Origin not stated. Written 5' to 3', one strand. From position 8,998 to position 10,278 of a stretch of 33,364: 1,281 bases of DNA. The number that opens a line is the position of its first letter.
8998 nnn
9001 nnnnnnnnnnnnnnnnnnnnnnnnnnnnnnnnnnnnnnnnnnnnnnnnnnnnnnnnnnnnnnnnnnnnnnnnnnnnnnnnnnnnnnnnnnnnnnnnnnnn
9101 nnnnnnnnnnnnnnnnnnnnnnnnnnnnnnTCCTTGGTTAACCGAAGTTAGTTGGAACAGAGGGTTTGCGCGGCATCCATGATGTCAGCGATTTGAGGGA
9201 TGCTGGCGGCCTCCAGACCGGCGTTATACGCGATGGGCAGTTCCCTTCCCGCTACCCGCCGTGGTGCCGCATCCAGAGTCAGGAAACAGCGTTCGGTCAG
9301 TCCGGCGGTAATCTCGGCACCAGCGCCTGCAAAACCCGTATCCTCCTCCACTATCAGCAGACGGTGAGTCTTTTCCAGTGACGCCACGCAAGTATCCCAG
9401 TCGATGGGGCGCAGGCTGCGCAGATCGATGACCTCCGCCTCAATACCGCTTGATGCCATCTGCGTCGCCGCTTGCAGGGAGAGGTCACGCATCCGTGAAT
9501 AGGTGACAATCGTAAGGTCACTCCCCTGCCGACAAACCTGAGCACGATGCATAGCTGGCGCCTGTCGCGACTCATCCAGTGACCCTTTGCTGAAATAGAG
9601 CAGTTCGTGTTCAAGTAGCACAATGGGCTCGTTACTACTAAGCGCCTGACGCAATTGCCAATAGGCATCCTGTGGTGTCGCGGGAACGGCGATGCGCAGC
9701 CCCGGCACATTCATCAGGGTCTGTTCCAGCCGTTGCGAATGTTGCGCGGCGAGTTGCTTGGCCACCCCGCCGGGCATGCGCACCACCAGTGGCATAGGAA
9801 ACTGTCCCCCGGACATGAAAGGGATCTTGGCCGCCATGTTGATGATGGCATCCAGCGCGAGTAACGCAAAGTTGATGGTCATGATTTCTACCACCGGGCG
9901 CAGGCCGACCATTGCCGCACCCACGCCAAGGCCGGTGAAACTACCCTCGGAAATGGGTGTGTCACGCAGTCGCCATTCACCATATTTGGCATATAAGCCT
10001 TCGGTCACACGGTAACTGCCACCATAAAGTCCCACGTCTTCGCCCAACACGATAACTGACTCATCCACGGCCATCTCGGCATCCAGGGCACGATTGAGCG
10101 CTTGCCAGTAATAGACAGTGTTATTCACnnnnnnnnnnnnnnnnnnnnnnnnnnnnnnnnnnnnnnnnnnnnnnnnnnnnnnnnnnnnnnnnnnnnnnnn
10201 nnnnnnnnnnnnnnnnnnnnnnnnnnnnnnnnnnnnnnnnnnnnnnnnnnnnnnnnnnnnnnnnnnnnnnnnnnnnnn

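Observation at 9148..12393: Metal transporter gene translationally wedged between E1-alpha and E1-beta of a 2-oxoacid dehydrogenase operon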

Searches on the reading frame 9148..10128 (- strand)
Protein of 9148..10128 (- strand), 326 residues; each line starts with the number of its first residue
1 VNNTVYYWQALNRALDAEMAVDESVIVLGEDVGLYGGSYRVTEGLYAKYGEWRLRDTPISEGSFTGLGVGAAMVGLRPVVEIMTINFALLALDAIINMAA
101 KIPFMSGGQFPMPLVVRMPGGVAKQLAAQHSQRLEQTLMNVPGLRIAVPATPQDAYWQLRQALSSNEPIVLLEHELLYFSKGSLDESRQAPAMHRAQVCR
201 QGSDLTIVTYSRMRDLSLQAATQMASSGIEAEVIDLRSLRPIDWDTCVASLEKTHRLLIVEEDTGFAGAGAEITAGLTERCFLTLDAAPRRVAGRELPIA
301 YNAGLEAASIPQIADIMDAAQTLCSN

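Call 3: search_protein_families(library=pfam, proteins=[window:9148-10128:-], max_evalue=0.01)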
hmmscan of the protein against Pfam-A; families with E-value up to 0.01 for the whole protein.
window:9148-10128:- (326 aa): 2 families
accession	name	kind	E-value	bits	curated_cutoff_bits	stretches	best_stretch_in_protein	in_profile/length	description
PF02779.29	Transket_pyr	-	3.7e-36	124.8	27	1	6-178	4-172/174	Transketolase, pyrimidine binding domain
PF02780.25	Transketolase_C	-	1.3e-32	112.8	25.9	1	195-316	2-124/124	Transketolase, C-terminal domain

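Call 14: find_related_loci(query=window:9148-10128:-, collection=metagenome_contigs, flank=5000)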
Query window:9148-10128:- (326 aa) in metagenome_contigs; peptide patterns used: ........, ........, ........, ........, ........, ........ (x = any residue, [..] = any of these).
286 stretches matched a pattern; 251 encode a relative of the query (tblastn E <= 1e-3); the best 80 are kept; 80 distinct loci.
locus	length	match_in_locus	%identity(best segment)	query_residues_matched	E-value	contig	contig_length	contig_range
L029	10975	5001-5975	90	1-325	0e+0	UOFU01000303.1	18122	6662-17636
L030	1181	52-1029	86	1-326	0e+0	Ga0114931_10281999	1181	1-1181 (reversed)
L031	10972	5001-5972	84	1-324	0e+0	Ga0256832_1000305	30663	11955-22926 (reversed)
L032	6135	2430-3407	80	1-326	0e+0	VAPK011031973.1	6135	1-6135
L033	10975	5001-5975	84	2-326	0e+0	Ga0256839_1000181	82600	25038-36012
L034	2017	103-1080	80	1-326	0e+0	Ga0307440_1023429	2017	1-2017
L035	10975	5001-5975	81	2-326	0e+0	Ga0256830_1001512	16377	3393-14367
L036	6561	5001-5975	80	1-325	0e+0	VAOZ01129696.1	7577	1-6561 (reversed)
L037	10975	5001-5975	80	1-325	6e-180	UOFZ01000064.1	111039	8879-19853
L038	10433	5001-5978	80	1-326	3e-179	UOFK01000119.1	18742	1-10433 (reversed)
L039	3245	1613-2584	80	1-324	0e+0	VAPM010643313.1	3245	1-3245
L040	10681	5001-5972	79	1-324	7e-178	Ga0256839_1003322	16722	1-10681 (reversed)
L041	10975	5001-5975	78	2-326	1e-176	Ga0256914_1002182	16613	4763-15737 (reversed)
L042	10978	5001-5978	83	1-326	5e-177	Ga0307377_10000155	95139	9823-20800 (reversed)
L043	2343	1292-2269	79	1-326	0e+0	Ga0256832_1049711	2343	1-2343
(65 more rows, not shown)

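Call 20: search_protein_families(library=pfam, proteins=[L031:4426-5004:+], max_evalue=0.01)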
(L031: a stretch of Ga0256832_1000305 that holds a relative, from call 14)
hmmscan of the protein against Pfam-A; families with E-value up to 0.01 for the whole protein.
L031:4426-5004:+ (192 aa): 0 families

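Call 23: search_protein_families(library=ncbifam, proteins=[L031:4426-5004:+, window:9148-10128:-], max_evalue=0.1)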
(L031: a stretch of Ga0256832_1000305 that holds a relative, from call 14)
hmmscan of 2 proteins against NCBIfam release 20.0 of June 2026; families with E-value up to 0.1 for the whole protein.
L031:4426-5004:+ (192 aa): 1 family
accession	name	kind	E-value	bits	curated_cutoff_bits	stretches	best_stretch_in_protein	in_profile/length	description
NF049923.1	PTSGlctlSorbSrlA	equivalog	0.025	14.5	150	1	38-75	12-47/179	PTS glucitol/sorbitol transporter subunit IIC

window:9148-10128:- (326 aa): 11 families
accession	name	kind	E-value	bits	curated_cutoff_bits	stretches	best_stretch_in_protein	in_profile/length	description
NF006667.0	PRK09212.1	subfamily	5.8e-108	360.7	321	1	5-325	4-324/327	pyruvate dehydrogenase complex E1 component subunit beta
NF008854.0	PRK11892.1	equivalog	2.1e-100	336.6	454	1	9-324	146-462/464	pyruvate dehydrogenase complex E1 component subunit beta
NF004559.0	PRK05899.2-5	equivalog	5.4e-12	44.7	488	1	201-279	501-580/627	transketolase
TIGR00204.1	dxs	equivalog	1.8e-10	40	465.95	1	53-279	353-571/616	1-deoxy-D-xylulose-5-phosphate synthase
NF003933.0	PRK05444.2-2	equivalog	2.7e-10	39.4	395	1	45-275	329-555/606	1-deoxy-D-xylulose-5-phosphate synthase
NF004556.0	PRK05899.2-2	equivalog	5.6e-07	28.2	575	1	195-280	512-596/639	transketolase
NF041170.1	Oxoac_fdxalpha_Archa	equivalog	0.004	15.5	800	1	190-263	506-581/636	2-oxoacid:ferredoxin oxidoreductase subunit alpha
NF007201.0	PRK09622.1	equivalog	0.009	14.9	590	1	203-265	268-330/405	2-oxoacid:ferredoxin oxidoreductase subunit alpha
NF041531.1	HrpV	equivalog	0.012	15.6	150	1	193-259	18-88/118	HrpV family type III secretion system protein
TIGR03710.1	OAFO_sf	subfamily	0.032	12.8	482.75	1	200-263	461-523/561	2-oxoacid:acceptor oxidoreductase subunit alpha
TIGR03845.1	sulfopyru_alph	equivalog_domain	0.08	12.9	147.95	0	65-171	49-153/160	sulfopyruvate decarboxylase subunit alpha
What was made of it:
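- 9148..10128 (-): PDH E1-beta gene. Its N-terminus is MNNTV, against MA(E/D)(Q/E)V in uninterrupted operons. Transket_pyr and Transketolase_C; NF006667 360.7 bits against a cut-off of 321 (calls 3, 23).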

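Call 47: find_homologous_proteins(query=L031:4426-5004:+, max_evalue=0.001)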
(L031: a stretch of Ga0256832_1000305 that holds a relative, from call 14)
Query L031:4426-5004:+ (192 aa): 145 proteins with E <= 0.001 among 1096 candidates; the best 120 are listed.
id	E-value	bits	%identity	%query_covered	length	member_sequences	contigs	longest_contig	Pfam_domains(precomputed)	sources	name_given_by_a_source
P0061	1.0e-101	357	100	87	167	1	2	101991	-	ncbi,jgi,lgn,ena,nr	ncbi:MAG TPA: permease [Gammaproteobacteria bacterium]|nr:permease [Gammaproteobacteria bacterium]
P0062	2.8e-75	271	69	94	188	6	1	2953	-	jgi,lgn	-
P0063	5.8e-74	266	69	94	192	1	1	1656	-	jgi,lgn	-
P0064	1.6e-71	258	66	96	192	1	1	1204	-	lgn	-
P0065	8.5e-67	243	62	100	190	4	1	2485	-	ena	-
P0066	5.3e-64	234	61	99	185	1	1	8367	-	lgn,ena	-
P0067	6.2e-64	234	59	95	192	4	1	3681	-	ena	-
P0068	2.7e-54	202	57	85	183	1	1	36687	-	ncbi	-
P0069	5.4e-53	198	57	90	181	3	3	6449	-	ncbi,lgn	-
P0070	1.0e-52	197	59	85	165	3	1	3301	-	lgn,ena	-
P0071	1.1e-51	194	59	83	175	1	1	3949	-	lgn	-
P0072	4.4e-50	189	52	93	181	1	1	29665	-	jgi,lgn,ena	-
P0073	6.8e-50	188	53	85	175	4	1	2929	-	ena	-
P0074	6.9e-50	188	53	85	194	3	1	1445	-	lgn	-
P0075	2.1e-49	186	55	90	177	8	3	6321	-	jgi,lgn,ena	-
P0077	6.6e-48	181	52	85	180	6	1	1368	PF03773.20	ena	-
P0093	2.0e-40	157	47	88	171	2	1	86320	PF03773.20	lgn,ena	-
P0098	2.1e-39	154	48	83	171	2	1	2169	PF03773.20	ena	-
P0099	2.9e-39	153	48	83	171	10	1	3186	PF03773.20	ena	-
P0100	9.0e-39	152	47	84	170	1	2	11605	PF03773.20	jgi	-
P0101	1.8e-38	151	47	83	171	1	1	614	PF03773.20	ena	-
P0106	1.7e-37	147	43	90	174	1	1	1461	PF03773.20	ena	-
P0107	4.7e-36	143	46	83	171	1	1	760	PF03773.20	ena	-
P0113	5.3e-35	139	46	83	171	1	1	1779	PF03773.20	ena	-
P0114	8.3e-35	139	41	87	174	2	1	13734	PF03773.20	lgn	-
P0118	1.2e-33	135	42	89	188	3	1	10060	PF03773.20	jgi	jgi:uncharacterized membrane protein YraQ (UPF0718 family)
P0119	1.4e-33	135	62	48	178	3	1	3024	PF03773.20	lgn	-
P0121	2.9e-33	134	43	83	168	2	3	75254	PF03773.20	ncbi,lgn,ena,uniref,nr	ncbi:permease [Sulfurovum sp.]|uniref:permease n=1 Tax=Sulfurovum sp. TaxID=1969726 RepID=UPI0025FCA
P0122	3.2e-33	133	42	81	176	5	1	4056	PF03773.20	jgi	-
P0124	4.4e-33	133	39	89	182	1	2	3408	PF03773.20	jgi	-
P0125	4.8e-33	133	47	81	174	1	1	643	PF03773.20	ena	-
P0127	2.4e-32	131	41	82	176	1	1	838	PF03773.20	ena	-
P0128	2.7e-32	130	38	90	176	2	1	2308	PF03773.20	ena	-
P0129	2.8e-32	130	42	83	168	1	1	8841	PF03773.20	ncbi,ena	-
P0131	3.5e-32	130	46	74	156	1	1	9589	PF03773.20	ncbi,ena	-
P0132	3.8e-32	130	41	83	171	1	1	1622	PF03773.20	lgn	-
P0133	4.6e-32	130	40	90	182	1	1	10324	PF03773.20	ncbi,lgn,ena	-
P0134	5.6e-32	129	42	82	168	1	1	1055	PF03773.20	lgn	-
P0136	7.7e-32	129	43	75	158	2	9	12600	PF03773.20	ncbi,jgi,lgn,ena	-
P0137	7.8e-32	129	46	76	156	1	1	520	PF03773.20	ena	-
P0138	8.0e-32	129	45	82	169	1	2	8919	PF03773.20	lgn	-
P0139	8.3e-32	129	43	75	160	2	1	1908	PF03773.20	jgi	-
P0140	9.2e-32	129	42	83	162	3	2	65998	PF03773.20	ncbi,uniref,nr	ncbi:permease [Sulfurovum sp.]|uniref:permease n=1 Tax=Sulfurovum sp. TaxID=1969726 RepID=UPI0025D34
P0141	9.6e-32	129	41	84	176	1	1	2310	PF03773.20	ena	-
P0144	2.3e-31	127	43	76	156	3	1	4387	PF03773.20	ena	-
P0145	4.6e-31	126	50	61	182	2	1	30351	PF03773.20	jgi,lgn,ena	-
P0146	4.9e-31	126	49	70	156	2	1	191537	PF03773.20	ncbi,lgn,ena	-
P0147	5.2e-31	126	43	82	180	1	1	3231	PF03773.20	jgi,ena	-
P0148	5.5e-31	126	42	85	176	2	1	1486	PF03773.20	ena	-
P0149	7.8e-31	126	45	76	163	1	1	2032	PF03773.20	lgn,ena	-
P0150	8.4e-31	126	44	74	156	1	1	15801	PF03773.20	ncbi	-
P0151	9.9e-31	125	56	47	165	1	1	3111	PF03773.20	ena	-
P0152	1.6e-30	125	44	81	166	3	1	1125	PF03773.20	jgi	-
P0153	2.1e-30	124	36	89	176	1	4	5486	PF03773.20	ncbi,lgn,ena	-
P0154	2.2e-30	124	38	90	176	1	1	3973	PF03773.20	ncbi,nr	ncbi:MAG: permease [Thermodesulfobacteriota bacterium]|nr:permease [Thermodesulfobacteriota bacteriu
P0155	2.9e-30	124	41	83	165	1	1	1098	PF03773.20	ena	-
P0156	4.1e-30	123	39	84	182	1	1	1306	PF03773.20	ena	-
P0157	7.5e-30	122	57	42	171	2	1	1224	PF03773.20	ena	-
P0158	8.7e-30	122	50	46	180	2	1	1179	PF03773.20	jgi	-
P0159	8.9e-30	122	44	83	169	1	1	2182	PF03773.20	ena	-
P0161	1.7e-29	121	49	61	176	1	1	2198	PF03773.20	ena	-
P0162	2.1e-29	121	53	47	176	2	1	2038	PF03773.20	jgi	-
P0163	2.1e-29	121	42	78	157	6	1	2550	PF03773.20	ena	-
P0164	3.3e-29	120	38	90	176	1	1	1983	PF03773.20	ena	-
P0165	3.7e-29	120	45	69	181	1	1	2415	PF03773.20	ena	-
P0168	6.8e-29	119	55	48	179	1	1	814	PF03773.20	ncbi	-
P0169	1.1e-28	119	39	89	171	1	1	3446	PF03773.20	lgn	-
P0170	2.9e-28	117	39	84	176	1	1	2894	PF03773.20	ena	-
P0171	3.0e-28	117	57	46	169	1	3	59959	PF03773.20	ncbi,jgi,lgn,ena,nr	ncbi:MAG TPA: permease [archaeon]|nr:permease [archaeon]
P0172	3.0e-28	117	43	83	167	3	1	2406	PF03773.20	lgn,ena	-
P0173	4.9e-28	117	49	61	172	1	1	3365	PF03773.20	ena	-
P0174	9.4e-28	116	49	61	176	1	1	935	PF03773.20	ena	-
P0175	9.8e-28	116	42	83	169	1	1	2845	PF03773.20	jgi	jgi:uncharacterized membrane protein YraQ (UPF0718 family)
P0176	1.0e-27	116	39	84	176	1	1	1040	PF03773.20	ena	-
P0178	1.2e-27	115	42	83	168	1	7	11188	PF03773.20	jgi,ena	-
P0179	1.2e-27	115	45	69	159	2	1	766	PF03773.20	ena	-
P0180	2.5e-27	114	41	82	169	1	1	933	PF03773.20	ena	-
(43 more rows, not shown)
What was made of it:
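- Closest known: ArsP / UPF0718. Same: Homologues of the 192-aa half-protein carry PF03773 or are labelled YraQ/UPF0718 (call 47).
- Their homologues carry PF03773 (call 47).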

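Call 54: find_encoding_contigs(protein=P0066, flank=5000, max_places=2)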
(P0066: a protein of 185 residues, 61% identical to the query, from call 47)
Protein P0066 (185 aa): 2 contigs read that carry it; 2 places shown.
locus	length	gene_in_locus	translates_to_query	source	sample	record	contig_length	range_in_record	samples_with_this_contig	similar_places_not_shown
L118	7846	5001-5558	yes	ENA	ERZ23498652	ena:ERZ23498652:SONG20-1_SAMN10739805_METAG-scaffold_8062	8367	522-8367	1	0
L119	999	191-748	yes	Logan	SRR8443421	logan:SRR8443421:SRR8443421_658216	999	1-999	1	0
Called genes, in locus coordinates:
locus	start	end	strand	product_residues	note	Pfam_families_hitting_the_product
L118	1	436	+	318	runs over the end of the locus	?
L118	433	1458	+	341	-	PF00274:Glycolytic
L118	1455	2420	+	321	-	PF00294:PfkB, PF08543:Phos_pyr_kin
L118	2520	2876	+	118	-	PF02627:CMD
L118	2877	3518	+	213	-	PF08551:DUF1751, PF01694:Rhomboid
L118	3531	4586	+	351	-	PF00676:E1_dh, PF02775:TPP_enzyme_C, PF00676:E1_dh (weak)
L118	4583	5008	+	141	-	-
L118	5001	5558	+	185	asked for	-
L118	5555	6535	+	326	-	PF02779:Transket_pyr, PF02780:Transketolase_C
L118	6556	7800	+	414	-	PF00364:Biotin_lipoyl, PF25997:BSH_YhbJ (faint), PF02817:E3_binding (weak), PF00198:2-oxoacid_dh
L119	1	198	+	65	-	?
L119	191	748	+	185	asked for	-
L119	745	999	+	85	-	?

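Call 55: find_encoding_contigs(protein=P0062, flank=3000, max_places=2)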
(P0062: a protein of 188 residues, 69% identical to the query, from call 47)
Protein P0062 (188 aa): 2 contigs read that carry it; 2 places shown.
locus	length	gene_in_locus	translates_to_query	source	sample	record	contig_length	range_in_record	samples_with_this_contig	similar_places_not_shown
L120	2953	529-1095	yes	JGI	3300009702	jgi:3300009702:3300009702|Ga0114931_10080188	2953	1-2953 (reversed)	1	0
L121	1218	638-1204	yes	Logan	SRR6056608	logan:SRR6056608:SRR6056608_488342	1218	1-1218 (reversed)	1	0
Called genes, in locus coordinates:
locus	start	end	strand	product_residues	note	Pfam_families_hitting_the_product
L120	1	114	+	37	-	?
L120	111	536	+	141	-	-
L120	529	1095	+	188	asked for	-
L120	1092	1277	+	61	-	-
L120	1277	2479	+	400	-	PF01545:Cation_efflux, PF16916:ZT_dimer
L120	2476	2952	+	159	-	?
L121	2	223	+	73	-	?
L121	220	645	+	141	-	-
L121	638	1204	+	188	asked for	-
